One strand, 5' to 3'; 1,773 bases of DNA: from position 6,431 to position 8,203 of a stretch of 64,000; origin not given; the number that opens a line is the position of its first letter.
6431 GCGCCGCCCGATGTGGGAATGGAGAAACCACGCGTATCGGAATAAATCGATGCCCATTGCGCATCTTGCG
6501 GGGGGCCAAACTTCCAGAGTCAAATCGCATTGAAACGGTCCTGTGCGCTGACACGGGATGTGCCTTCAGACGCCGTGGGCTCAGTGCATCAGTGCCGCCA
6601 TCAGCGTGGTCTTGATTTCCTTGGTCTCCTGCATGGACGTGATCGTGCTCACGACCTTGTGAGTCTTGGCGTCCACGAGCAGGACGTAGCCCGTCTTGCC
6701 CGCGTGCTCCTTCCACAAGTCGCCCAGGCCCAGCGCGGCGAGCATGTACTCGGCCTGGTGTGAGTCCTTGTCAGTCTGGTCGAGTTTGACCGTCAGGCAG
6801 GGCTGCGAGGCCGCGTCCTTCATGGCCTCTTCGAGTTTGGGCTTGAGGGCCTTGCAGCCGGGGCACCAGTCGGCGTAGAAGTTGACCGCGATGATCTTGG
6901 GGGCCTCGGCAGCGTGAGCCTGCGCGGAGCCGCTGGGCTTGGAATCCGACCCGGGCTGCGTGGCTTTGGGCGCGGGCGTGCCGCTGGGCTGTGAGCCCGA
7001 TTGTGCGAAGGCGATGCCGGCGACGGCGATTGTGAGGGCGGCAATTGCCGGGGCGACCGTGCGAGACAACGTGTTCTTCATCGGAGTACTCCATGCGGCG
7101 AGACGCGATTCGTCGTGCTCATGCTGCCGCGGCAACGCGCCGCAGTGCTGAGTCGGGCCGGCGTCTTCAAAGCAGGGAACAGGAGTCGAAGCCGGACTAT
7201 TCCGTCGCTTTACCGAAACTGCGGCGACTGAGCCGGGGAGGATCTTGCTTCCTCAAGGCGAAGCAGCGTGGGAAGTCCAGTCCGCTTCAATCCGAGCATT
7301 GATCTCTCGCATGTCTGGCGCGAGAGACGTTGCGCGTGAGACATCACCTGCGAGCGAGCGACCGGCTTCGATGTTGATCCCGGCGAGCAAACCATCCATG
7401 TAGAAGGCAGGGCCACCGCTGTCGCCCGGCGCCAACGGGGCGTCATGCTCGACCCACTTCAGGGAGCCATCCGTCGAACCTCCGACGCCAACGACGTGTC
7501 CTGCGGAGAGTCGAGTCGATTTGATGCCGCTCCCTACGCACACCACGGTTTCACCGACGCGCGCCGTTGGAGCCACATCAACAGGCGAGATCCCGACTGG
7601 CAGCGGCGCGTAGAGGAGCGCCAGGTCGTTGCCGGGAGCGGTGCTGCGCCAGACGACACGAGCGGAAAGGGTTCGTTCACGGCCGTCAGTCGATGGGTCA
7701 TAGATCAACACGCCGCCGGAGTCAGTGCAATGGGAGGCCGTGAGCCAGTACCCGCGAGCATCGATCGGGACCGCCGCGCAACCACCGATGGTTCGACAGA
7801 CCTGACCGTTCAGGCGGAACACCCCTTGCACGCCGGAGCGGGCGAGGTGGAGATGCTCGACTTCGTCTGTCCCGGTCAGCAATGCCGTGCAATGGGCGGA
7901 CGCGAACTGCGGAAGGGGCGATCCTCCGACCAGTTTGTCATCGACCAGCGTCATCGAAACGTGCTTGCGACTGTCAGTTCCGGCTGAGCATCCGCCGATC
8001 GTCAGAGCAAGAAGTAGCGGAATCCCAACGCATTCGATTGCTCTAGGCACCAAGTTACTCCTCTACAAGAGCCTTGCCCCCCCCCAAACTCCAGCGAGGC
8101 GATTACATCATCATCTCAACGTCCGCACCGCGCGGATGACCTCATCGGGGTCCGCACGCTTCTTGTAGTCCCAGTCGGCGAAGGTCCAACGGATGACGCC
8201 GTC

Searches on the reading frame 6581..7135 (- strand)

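Call 12: search_protein_families(library=pfam, proteins=[window:6581-7135:-], max_evalue=0.01)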
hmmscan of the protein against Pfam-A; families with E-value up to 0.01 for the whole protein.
window:6581-7135:- (184 aa): 5 families
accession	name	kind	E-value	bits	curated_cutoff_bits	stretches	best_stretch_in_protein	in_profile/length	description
PF00085.26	Thioredoxin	-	1.4e-09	38.3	23.5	1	77-131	16-69/103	Thioredoxin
PF00578.27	AhpC-TSA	-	6.5e-06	26.5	26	1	52-164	2-97/124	AhpC/TSA family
PF13899.12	Thioredoxin_7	-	4.7e-05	23.9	27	1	71-127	9-67/83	Thioredoxin-like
PF13905.12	Thioredoxin_8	-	0.00013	22.7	27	1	80-126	2-51/94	Thioredoxin-like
PF13098.12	Thioredoxin_2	-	0.0017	19.1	27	1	76-110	2-42/104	Thioredoxin-like domain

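Call 64: search_protein_families(library=ncbifam, proteins=[window:6581-7135:-], max_evalue=0.00001)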
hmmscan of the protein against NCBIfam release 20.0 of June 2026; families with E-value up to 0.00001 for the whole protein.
window:6581-7135:- (184 aa): 4 families
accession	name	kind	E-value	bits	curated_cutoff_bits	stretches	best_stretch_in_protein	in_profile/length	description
TIGR01068.1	thioredoxin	equivalog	1.2e-08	35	96.8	1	73-133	8-67/101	thioredoxin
TIGR01126.1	pdi_dom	equivalog_domain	1.9e-07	31.3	107.2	1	76-133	11-70/105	protein disulfide-isomerase domain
TIGR01130.1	ER_PDI_fam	subfamily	1.7e-06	27.9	344.25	1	80-127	364-412/476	protein disulfide-isomerase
TIGR00385.1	dsbE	subfamily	7.5e-06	25.6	123.15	1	52-123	37-103/173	DsbE family thiol:disulfide interchange protein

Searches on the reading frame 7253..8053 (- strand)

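Call 12: search_protein_families(library=pfam, proteins=[window:7253-8053:-], max_evalue=0.01)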
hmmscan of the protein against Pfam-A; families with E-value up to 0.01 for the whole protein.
window:7253-8053:- (266 aa): 2 families
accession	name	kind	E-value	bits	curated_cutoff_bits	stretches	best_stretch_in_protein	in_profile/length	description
PF13365.12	Trypsin_2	-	3.4e-15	57.5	27.6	1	95-226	4-144/144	Trypsin-like peptidase domain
PF00089.32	Trypsin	-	2e-07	31.5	20.6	1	90-228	21-196/220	Trypsin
